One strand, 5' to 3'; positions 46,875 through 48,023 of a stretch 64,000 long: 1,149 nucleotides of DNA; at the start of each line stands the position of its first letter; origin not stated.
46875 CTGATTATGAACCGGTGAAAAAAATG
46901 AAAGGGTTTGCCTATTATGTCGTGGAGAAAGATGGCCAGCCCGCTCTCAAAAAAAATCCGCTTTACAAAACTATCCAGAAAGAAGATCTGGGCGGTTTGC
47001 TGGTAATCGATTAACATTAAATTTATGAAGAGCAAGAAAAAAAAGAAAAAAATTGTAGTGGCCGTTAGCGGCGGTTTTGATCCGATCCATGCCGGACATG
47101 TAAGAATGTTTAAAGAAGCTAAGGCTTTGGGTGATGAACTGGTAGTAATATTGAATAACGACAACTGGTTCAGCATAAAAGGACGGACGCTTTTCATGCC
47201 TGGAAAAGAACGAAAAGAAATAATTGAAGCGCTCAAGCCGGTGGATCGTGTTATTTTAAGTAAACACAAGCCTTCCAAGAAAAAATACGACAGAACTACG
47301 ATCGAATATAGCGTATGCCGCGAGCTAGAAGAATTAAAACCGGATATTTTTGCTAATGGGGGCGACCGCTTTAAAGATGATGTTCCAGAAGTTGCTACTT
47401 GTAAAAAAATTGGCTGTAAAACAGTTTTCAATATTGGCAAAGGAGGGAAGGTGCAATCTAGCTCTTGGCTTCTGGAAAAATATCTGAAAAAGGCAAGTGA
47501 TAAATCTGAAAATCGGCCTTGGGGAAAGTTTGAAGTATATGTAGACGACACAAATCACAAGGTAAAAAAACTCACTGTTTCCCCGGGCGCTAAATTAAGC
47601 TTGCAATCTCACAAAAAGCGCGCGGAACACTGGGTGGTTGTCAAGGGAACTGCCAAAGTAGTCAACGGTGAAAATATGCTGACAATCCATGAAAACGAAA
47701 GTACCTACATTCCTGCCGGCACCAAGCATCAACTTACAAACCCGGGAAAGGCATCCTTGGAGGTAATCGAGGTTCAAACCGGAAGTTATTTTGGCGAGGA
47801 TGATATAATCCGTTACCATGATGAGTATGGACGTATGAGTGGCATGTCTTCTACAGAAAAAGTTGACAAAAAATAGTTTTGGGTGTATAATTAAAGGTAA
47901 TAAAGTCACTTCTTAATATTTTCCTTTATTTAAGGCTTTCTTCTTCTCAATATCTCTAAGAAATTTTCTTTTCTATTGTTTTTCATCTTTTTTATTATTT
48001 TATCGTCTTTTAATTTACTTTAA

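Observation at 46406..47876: Cupin-type phosphoglucose isomerase next to a cytidylyltransferase-cupin fusion: non-canonical hexose-phosphate module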

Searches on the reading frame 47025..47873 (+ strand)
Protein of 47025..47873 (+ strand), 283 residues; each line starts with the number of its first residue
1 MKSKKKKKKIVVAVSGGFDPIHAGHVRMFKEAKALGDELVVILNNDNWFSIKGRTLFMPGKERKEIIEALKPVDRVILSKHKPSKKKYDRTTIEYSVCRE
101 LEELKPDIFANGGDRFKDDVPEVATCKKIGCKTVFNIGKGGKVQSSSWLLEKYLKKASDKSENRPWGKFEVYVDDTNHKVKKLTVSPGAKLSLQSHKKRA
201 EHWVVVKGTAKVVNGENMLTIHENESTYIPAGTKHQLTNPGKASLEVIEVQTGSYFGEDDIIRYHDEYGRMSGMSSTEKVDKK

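Call 3: search_protein_families(library=pfam, proteins=[window:47025-47873:+], max_evalue=0.01)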
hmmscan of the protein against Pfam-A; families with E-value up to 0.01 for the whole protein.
window:47025-47873:+ (283 aa): 4 families
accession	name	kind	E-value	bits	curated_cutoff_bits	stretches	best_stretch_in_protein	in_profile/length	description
PF01050.24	MannoseP_isomer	-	5.6e-42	143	23.6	1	161-266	11-116/116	Mannose-6-phosphate isomerase C-terminal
PF01467.32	CTP_transf_like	-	1.2e-14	55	21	1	15-129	3-107/133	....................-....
PF07883.17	Cupin_2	-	1.5e-11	44.2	27.2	1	184-250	4-69/70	Cupin domain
PF06574.18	FAD_syn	-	0.0077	16.5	27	0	5-39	3-36/158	FAD synthetase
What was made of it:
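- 47025..47498 (+): N-terminal domain (aa 1-158): HIGH-motif, cytidylyltransferase-like nucleotidyltransferase. Motifs are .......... and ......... Predicted to be a mannose-1-phosphate nucleotidylyltransferase. PF01467 (call 3).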

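Call 4: search_protein_families(library=ncbifam, proteins=[window:47025-47873:+], max_evalue=0.01)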
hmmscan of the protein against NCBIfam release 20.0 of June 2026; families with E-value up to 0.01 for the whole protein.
window:47025-47873:+ (283 aa): 21 families
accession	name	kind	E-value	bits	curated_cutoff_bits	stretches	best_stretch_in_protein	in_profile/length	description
TIGR01479.1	GMP_PMI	equivalog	9.8e-46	156.5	372.95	1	158-270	355-467/467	mannose-1-phosphate guanylyltransferase/mannose-6-phosphate isomerase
NF012004.0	PRK15460.1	equivalog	2e-36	125.7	859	1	162-271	369-478/478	mannose-1-phosphate guanyltransferase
TIGR02199.1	rfaE_dom_II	equivalog_domain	1e-18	67.6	181.5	1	4-135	6-126/144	D-glycero-beta-D-manno-heptose 1-phosphate adenylyltransferase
TIGR00125.1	cyt_tran_rel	domain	8.5e-15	54.7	27.7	1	11-75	1-64/65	adenylyltransferase/cytidyltransferase family protein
TIGR01518.1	g3p_cytidyltrns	equivalog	4.3e-13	49.5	165.4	1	13-88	2-77/125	glycerol-3-phosphate cytidylyltransferase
NF008454.0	PRK11316.1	equivalog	1.1e-12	47.3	521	1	4-130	335-450/475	bifunctional D-glycero-beta-D-manno-heptose-7-phosphate kinase/D-glycero-beta-D-manno-heptose 1-phosphate adenylyltransferase HldE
NF001985.0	PRK00777.1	subfamily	2.2e-07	31.1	104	1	9-66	4-61/157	pantetheine-phosphate adenylyltransferase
TIGR01510.1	coaD_prev_kdtB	equivalog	1.1e-05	25.5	103.3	1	15-46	5-36/155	pantetheine-phosphate adenylyltransferase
NF045965.1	RibF_rel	equivalog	4.8e-05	22.9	200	1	5-79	9-89/279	FAD synthase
NF005988.0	PRK08099.1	equivalog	5.6e-05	22.4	201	1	4-47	60-102/411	multifunctional transcriptional regulator/nicotinamide-nucleotide adenylyltransferase/ribosylnicotinamide kinase NadR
TIGR01526.1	nadR_NMN_Atrans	equivalog_domain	9.4e-05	21.8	341.15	1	14-77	6-67/325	nicotinamide-nucleotide adenylyltransferase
NF005519.0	PRK07152.1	equivalog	0.00012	21.1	315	1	9-95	2-90/361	nicotinate-nucleotide adenylyltransferase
NF005518.0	PRK07143.1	equivalog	0.0002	20.9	232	1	7-69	13-78/281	hypothetical protein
NF004162.0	PRK05627.1-5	equivalog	0.00026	20.5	241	1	4-78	9-85/304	bifunctional riboflavin kinase/FAD synthetase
NF002250.0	PRK01170.1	subfamily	0.00061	19.4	489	1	12-67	3-57/322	bifunctional pantetheine-phosphate adenylyltransferase/NTP phosphatase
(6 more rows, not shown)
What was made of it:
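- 47025..47876 (+): Gene 2: bifunctional fusion protein, 283 aa, with an HxGH nucleotidyltransferase followed by a type II PMI cupin. Pfam and NCBIfam (calls 3, 4).
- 47505..47822 (+): C-terminal domain (aa 161-266): type II phosphomannose isomerase cupin. Motifs are RPWG, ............, KHQLTN and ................. PF01050 at 143 bits and TIGR01479 positions 355-467 (calls 3, 4).
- On RfaE domain II / HldC (TIGR02199): 67.6 bits against a cut-off of 181.5 (call 4).
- On Glycerol-3-phosphate cytidylyltransferase TagD (TIGR01518): 49.5 bits against a cut-off of 165.4 (call 4).
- Closest known: Bifunctional mannose-1-phosphate guanylyltransferase / mannose-6-phosphate isomerase. Same: The C-terminal domain is homologous over TIGR01479 positions 355-467 (call 4).
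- NCBIfam g3p_cytidyltrns scores 49.5 bits (call 4).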

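Call 9: search_solved_structures(query=window:47025-47873:+, max_evalue=0.01, show_alignments=3)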
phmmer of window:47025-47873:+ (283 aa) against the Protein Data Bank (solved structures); distinct sequences matched with E-value up to 0.01: 15.
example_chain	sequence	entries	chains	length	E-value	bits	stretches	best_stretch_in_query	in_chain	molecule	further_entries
3glv_A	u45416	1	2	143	1.1e-11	48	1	12-154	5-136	Lipopolysaccharide core biosynthesis protein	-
1coz_A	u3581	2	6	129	5e-09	39.2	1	13-87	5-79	PROTEIN (GLYCEROL-3-PHOSPHATE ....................) | glycerol-3-phosphate cytidylyltransferase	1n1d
2b7l_A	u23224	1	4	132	3.9e-08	36.3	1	14-83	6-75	glycerol-3-phosphate cytidylyltransferase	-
3elb_A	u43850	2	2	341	6.5e-08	35.6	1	10-79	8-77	Ethanolamine-phosphate cytidylyltransferase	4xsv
5x9q_A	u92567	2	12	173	3.4e-06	30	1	11-130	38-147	Putative cytidylyltransferase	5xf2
9hsm_A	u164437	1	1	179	0.00038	23.2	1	4-77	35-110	choline-phosphate cytidylyltransferase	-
9hsg_A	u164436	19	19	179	0.00038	23.2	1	4-77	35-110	choline-phosphate cytidylyltransferase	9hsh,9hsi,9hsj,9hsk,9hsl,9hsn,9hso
4zcp_A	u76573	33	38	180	0.00038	23.2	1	4-77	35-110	Cholinephosphate cytidylyltransferase | Choline-phosphate cytidylyltransferase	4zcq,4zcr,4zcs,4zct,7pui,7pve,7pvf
4rd7_A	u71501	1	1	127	0.00055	22.7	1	184-247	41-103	Cupin 2 conserved barrel domain protein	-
1vlh_A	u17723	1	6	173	0.00074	22.3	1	14-81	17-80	Phosphopantetheine adenylyltransferase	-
6a53_A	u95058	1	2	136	0.0015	21.2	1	184-258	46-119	Novel protein with potential Cupin domain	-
6a55_A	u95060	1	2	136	0.0016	21.2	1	184-258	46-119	Novel protein with potential Cupin domain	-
5tfz_A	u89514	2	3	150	0.0019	20.9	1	184-256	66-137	dimethylsulfoniopropionate lyase DddK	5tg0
5x3d_A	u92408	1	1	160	0.0062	19.2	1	10-78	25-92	Phosphoenolpyruvate phosphomutase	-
6a54_A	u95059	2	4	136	0.0072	19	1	184-258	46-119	Novel protein with potential Cupin domain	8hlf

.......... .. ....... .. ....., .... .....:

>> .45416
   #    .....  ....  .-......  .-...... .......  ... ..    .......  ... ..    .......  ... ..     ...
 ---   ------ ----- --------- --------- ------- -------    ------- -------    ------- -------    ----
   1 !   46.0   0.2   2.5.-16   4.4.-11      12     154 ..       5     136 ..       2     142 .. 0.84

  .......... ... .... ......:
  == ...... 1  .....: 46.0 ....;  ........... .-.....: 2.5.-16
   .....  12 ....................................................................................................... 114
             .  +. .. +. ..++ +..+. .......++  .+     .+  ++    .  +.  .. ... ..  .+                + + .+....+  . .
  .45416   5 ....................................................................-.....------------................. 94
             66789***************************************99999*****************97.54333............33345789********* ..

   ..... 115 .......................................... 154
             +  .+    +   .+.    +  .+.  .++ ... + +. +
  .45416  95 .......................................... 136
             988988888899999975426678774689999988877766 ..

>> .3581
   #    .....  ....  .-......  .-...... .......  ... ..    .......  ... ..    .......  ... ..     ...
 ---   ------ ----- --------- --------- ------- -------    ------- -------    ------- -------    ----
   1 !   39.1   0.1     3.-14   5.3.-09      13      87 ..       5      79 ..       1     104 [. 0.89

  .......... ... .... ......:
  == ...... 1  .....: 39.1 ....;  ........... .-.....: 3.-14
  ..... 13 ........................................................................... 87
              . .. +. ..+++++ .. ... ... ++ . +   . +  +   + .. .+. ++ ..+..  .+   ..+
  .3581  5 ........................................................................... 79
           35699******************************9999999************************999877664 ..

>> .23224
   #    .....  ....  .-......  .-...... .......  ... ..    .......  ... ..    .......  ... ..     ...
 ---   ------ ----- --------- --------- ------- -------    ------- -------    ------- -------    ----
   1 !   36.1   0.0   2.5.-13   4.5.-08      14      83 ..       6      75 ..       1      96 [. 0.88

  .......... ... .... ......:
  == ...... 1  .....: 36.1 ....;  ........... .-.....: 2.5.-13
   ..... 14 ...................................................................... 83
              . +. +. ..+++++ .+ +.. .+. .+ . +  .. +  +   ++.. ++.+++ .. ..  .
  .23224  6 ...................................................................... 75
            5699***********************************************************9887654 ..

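Call 10: find_homologous_proteins(query=window:47025-47873:+, max_evalue=0.00001)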
Query window:47025-47873:+ (283 aa): 7907 proteins with E <= 0.00001 among 8000 candidates; the best 120 are listed.
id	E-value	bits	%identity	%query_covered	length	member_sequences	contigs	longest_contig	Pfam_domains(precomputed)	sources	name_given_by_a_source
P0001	5.3e-154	530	83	98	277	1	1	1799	PF07883.18,PF01467.33,PF01050.25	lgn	-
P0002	7.6e-140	483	80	92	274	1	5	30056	PF07883.18,PF01467.33,PF01050.25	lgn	-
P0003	1.9e-133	462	75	93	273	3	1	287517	PF07883.18,PF01467.33,PF01050.25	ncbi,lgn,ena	-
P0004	3.4e-130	451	73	97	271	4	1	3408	PF07883.18,PF01467.33,PF01050.25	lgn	-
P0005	2.1e-129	449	72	98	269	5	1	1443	PF07883.18,PF01467.33,PF01050.25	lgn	-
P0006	3.4e-127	442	72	92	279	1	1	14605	PF07883.18,PF01467.33,PF01050.25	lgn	-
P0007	3.7e-126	438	73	98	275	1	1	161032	PF07883.18,PF01467.33,PF01050.25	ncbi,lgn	-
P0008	5.6e-126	438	70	97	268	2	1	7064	PF07883.18,PF01467.33,PF01050.25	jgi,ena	-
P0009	1.2e-125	437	71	98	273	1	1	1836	PF07883.18,PF01467.33,PF01050.25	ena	-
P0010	1.4e-125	436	70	96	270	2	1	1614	PF07883.18,PF01467.33,PF01050.25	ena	-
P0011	2.3e-125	436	71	92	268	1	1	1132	PF07883.18,PF01467.33,PF01050.25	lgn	-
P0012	7.0e-125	434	71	96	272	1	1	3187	PF07883.18,PF01467.33,PF01050.25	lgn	-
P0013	2.4e-123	429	70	93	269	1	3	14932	PF07883.18,PF01467.33,PF01050.25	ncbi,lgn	ncbi:MAG TPA: adenylyltransferase/cytidyltransferase family protein [Patescibacteria group bacterium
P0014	4.3e-122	425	70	92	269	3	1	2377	PF07883.18,PF01467.33,PF01050.25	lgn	-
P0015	1.6e-121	423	70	96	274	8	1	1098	PF07883.18,PF01467.33,PF01050.25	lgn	-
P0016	8.5e-121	421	70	94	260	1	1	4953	PF07883.18,PF01467.33,PF01050.25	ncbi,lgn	-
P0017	7.3e-120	418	70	94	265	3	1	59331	PF07883.18,PF01467.33,PF01050.25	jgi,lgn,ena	-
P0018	8.7e-120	417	68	93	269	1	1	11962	PF07883.18,PF01467.33,PF01050.25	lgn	-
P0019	1.3e-119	417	68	90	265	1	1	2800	PF07883.18,PF01467.33,PF01050.25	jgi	jgi:cytidyltransferase-like protein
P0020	3.9e-118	412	69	90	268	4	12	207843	PF07883.18,PF01467.33,PF01050.25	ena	-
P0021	1.9e-117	410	67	96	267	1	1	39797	PF07883.18,PF01467.33,PF01050.25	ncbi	-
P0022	2.7e-116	406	68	94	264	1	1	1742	PF07883.18,PF01467.33,PF01050.25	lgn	-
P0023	4.8e-113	395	67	92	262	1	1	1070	PF07883.18,PF01467.33,PF01050.25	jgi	jgi:cytidyltransferase-like protein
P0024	2.6e-99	350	60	92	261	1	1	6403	PF07883.18,PF01467.33,PF01050.25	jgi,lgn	jgi:cytidyltransferase-like protein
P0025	1.2e-98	348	59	92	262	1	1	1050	PF01467.33,PF01050.25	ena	-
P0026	3.3e-94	333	94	54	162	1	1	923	PF01467.33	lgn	-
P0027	2.6e-90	321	93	52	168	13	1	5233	PF01467.33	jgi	jgi:D-beta-D-heptose 7-phosphate kinase/D-beta-D-heptose 1-phosphate adenosyltransferase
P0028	1.8e-89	318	56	95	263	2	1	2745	PF07883.18,PF01467.33,PF01050.25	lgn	-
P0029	3.6e-88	314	68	75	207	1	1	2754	PF07883.18,PF01050.25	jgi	jgi:mannose-6-phosphate isomerase-like protein (cupin superfamily)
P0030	2.4e-87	311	89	57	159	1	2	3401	PF01467.33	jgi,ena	jgi:D-beta-D-heptose 7-phosphate kinase/D-beta-D-heptose 1-phosphate adenosyltransferase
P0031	3.1e-87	311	89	53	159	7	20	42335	PF01467.33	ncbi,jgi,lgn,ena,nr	ncbi:MAG: hypothetical protein A2271_00335 [Candidatus Moranbacteria bacterium RIFOXYA12_FULL_35_19]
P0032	4.4e-87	310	56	92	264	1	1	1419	PF07883.18,PF01467.33,PF01050.25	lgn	-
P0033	5.9e-87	310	57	90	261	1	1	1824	PF07883.18,PF01467.33,PF01050.25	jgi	jgi:cytidyltransferase-like protein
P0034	2.1e-86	308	91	52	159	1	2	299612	PF01467.33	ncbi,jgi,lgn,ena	ncbi:MAG: adenylyltransferase/cytidyltransferase family protein [Parcubacteria group bacterium]|jgi:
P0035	3.1e-86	307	54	92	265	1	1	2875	PF07883.18,PF01467.33,PF01050.25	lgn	-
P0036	2.2e-85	305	54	94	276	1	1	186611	PF07883.18,PF01467.33,PF01050.25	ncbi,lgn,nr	ncbi:MAG: adenylyltransferase/cytidyltransferase family protein [bacterium]|nr:adenylyltransferase/c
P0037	2.4e-85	304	55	94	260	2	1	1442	PF07883.18,PF01467.33,PF01050.25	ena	-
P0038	3.5e-85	304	54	90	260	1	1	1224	PF07883.18,PF01467.33,PF01050.25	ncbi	-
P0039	7.8e-85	303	86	52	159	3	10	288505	PF01467.33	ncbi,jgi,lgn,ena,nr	ncbi:MAG TPA: cytidyltransferase [Candidatus Moranbacteria bacterium]|nr:cytidyltransferase [Candida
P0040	8.2e-85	303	85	52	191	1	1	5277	PF01467.33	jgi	jgi:D-beta-D-heptose 7-phosphate kinase/D-beta-D-heptose 1-phosphate adenosyltransferase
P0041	1.1e-84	302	88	52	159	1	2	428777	PF01467.33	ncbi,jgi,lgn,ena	ncbi:MAG: adenylyltransferase/cytidyltransferase family protein [Parcubacteria group bacterium]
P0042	7.8e-84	299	86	55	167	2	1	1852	PF01467.33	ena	-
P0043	1.2e-83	299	85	53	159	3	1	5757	PF01467.33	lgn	-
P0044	3.8e-83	297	87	55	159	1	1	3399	PF01467.33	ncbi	-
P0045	4.2e-83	297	86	52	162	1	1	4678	PF01467.33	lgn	-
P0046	7.4e-83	296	88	52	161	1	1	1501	PF01467.33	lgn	-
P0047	1.3e-82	295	54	95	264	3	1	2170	PF07883.18,PF01467.33,PF01050.25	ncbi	-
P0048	1.4e-82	295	85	54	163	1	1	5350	PF01467.33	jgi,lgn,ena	-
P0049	1.6e-82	295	84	52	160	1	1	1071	PF01467.33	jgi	jgi:D-beta-D-heptose 7-phosphate kinase/D-beta-D-heptose 1-phosphate adenosyltransferase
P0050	4.3e-82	294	85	55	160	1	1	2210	PF01467.33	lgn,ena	-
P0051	7.1e-82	293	85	54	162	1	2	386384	PF01467.33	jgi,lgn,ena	-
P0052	8.5e-82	293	81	57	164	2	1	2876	PF01467.33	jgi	jgi:D-beta-D-heptose 7-phosphate kinase/D-beta-D-heptose 1-phosphate adenosyltransferase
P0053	1.5e-81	292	81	56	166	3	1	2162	PF01467.33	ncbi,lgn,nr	ncbi:adenylyltransferase/cytidyltransferase family protein [Patescibacteria group bacterium]|nr:aden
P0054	1.8e-81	292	83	55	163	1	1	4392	PF01467.33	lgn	-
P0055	2.4e-81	291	85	50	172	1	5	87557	PF01467.33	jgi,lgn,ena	jgi:D-beta-D-heptose 7-phosphate kinase/D-beta-D-heptose 1-phosphate adenosyltransferase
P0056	4.0e-81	291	50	92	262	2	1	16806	PF07883.18,PF01467.33,PF01050.25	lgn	-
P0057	9.4e-81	289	84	54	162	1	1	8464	PF01467.33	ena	-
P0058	1.3e-80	289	49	93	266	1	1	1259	PF07883.18,PF01467.33,PF01050.25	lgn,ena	-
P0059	2.2e-80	288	53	95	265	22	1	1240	PF07883.18,PF01467.33,PF01050.25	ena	-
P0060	3.5e-80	287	81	54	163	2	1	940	PF01467.33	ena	-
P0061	3.5e-80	287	85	53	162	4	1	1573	PF01467.33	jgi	jgi:cytidyltransferase-like protein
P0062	4.2e-80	287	84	53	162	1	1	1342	PF01467.33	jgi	jgi:cytidyltransferase-like protein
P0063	6.3e-80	287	83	54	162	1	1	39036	PF01467.33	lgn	-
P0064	8.5e-80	286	83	55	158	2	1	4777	PF01467.33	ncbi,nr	ncbi:adenylyltransferase/cytidyltransferase family protein [Patescibacteria group bacterium]|nr:aden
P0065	9.5e-80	286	81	55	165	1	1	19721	PF01467.33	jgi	jgi:cytidyltransferase-like protein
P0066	9.6e-80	286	81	55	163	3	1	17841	PF01467.33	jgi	-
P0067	1.7e-79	285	82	55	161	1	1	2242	PF01467.33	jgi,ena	-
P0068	6.6e-79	283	80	53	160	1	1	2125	PF01467.33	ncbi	-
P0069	1.0e-78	283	80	55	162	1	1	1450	PF01467.33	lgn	-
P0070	1.4e-78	282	83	53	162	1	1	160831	PF01467.33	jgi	jgi:cytidyltransferase-like protein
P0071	6.2e-78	280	81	51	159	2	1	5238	PF01467.33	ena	-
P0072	6.5e-78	280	54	93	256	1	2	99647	PF07883.18,PF01467.33,PF21621.4,PF01050.25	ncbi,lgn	-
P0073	2.0e-77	278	79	55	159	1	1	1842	PF01467.33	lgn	-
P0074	2.8e-77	278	52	93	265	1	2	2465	PF07883.18,PF01467.33,PF01050.25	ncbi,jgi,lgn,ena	-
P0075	3.1e-77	278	80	49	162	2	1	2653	PF01467.33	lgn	-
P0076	8.4e-77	276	79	55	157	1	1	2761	PF01467.33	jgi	jgi:cytidyltransferase-like protein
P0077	9.6e-77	276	84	49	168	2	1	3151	PF01467.33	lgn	-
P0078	1.3e-76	276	75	57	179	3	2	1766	PF01467.33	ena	-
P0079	1.8e-75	272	79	54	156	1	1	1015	PF01467.33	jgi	jgi:D-beta-D-heptose 7-phosphate kinase/D-beta-D-heptose 1-phosphate adenosyltransferase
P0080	2.9e-75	271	75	56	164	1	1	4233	PF01467.33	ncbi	-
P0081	1.0e-74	270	50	93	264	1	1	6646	PF07883.18,PF01467.33,PF01050.25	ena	-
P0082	1.7e-74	269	79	53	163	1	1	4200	PF01467.33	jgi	-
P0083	4.3e-74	267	51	94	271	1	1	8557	PF07883.18,PF01467.33,PF01050.25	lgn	-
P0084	5.2e-73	264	50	94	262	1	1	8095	PF07883.18,PF01467.33,PF01050.25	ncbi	-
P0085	9.9e-73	263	51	91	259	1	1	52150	PF07883.18,PF01467.33,PF01050.25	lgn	-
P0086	1.0e-72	263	75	56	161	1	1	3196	PF01467.33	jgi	-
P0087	1.5e-72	262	77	52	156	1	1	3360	PF01467.33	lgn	-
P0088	2.9e-72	261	76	52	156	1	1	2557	PF01467.33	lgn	-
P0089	3.7e-72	261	50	95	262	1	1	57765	PF07883.18,PF01467.33,PF01050.25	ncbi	-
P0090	3.9e-72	261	51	94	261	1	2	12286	PF07883.18,PF01467.33,PF01050.25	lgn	-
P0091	5.1e-72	261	49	94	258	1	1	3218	PF07883.18,PF01467.33,PF02311.26,PF01050.25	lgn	-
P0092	5.6e-72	261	51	90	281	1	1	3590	PF07883.18,PF01467.33,PF01050.25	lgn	-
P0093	2.3e-71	259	75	50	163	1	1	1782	PF01467.33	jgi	jgi:D-beta-D-heptose 7-phosphate kinase/D-beta-D-heptose 1-phosphate adenosyltransferase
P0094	1.0e-70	256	51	92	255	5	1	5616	PF07883.18,PF01467.33,PF01050.25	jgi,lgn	jgi:D-beta-D-heptose 7-phosphate kinase/D-beta-D-heptose 1-phosphate adenosyltransferase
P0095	1.1e-70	256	50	91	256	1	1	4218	PF07883.18,PF01467.33,PF01050.25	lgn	-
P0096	1.2e-70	256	49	94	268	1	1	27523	PF07883.18,PF01467.33,PF01050.25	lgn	-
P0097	1.4e-70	256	49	95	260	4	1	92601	PF07883.18,PF01467.33,PF01050.25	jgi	jgi:D-beta-D-heptose 7-phosphate kinase/D-beta-D-heptose 1-phosphate adenosyltransferase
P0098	2.2e-70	255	49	94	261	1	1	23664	PF07883.18,PF01467.33,PF01050.25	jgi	-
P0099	2.3e-70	255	49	95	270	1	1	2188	PF07883.18,PF01467.33,PF01050.25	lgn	-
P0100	4.3e-70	254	73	57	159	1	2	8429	PF01467.33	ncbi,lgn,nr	ncbi:MAG: adenylyltransferase/cytidyltransferase family protein [Candidatus Portnoybacteria bacteriu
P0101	4.8e-70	254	77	54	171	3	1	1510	PF01467.33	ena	-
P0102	5.2e-70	254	52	92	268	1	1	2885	PF01467.33,PF01050.25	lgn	-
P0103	5.6e-70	254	50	92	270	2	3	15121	PF01467.33,PF01050.25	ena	-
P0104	7.0e-70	254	75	54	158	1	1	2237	PF01467.33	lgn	-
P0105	7.4e-70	254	72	55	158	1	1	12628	PF01467.33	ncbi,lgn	-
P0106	7.6e-70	254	73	53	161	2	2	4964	PF01467.33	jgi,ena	jgi:D-beta-D-heptose 7-phosphate kinase/D-beta-D-heptose 1-phosphate adenosyltransferase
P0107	1.0e-69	253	74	55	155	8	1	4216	PF01467.33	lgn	-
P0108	1.0e-69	253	51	94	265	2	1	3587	PF07883.18,PF01467.33,PF01050.25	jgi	-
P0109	1.4e-69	253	47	95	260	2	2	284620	PF07883.18,PF01467.33,PF01050.25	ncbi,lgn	-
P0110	1.6e-69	253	74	54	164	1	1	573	PF01467.33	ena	-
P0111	2.0e-69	252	50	95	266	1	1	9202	PF07883.18,PF01467.33,PF01050.25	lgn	-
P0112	2.0e-69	252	49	94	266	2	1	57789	PF07883.18,PF01467.33,PF01050.25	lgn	-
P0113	2.3e-69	252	48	95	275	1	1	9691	PF01467.33,PF01050.25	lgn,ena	-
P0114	2.7e-69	252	72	55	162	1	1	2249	PF01467.33,PF06574.19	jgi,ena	-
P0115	3.7e-69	251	48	95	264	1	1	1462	PF07883.18,PF01467.33,PF01050.25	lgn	-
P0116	4.7e-69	251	49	93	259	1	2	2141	PF07883.18,PF01467.33,PF01050.25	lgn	-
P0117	5.8e-69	251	50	94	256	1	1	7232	PF07883.18,PF01467.33,PF01050.25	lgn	-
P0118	9.3e-69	250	49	95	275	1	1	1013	PF07883.18,PF01467.33,PF01050.25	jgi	-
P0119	1.8e-68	249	48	93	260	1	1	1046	PF07883.18,PF01467.33,PF01050.25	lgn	-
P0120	2.0e-68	249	73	54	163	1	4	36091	PF01467.33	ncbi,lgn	-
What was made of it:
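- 47025..47498 (+): It is 85-94% identical to stand-alone NTases of Moranbacteria (call 10).
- Checked: The fusion architecture recurs in dozens of independent 90%-identity protein clusters (call 10), so it is not a frameshift artefact.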

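Call 12: find_encoding_contigs(protein=P0003, flank=8000, max_places=3)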
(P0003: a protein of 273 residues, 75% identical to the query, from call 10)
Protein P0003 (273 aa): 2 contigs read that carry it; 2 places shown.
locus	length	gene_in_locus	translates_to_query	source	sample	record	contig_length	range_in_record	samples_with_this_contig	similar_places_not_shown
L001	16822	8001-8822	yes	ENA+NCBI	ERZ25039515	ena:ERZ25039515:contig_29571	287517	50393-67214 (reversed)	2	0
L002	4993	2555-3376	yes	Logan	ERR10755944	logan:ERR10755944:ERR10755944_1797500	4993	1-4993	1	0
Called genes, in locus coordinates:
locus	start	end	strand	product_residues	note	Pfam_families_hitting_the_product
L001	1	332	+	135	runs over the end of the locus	PF02675:AdoMet_dc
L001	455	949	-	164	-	PF00005:ABC_tran (weak)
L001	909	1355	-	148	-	PF00005:ABC_tran (faint)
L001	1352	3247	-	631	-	PF00005:ABC_tran (faint), PF17760:UvrA_inter, PF17755:UvrA_DNA-bind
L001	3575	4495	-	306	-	PF03227:GILT (weak)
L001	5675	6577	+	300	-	PF00496:SBP_bac_5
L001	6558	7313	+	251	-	PF00496:SBP_bac_5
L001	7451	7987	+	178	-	PF06560:GPI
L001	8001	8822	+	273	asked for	PF01467:CTP_transf_like, PF01050:MannoseP_isomer, PF07883:Cupin_2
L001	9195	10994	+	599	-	PF00753:Lactamase_B, PF12706:Lactamase_B_2, PF22505:RNase_J_b_CASP, PF07521:RMMBL (weak), PF17770:RNase_J_C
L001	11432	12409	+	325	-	PF00579:tRNA-synt_1b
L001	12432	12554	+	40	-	-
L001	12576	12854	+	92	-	-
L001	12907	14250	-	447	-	PF02878:PGM_PMM_I, PF02879:PGM_PMM_II, PF02880:PGM_PMM_III, PF00408:PGM_PMM_IV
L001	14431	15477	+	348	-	PF01926:MMR_HSR1, PF02421:FeoB_N, PF06071:YchF-GTPase_C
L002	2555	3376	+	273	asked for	PF01467:CTP_transf_like, PF01050:MannoseP_isomer, PF07883:Cupin_2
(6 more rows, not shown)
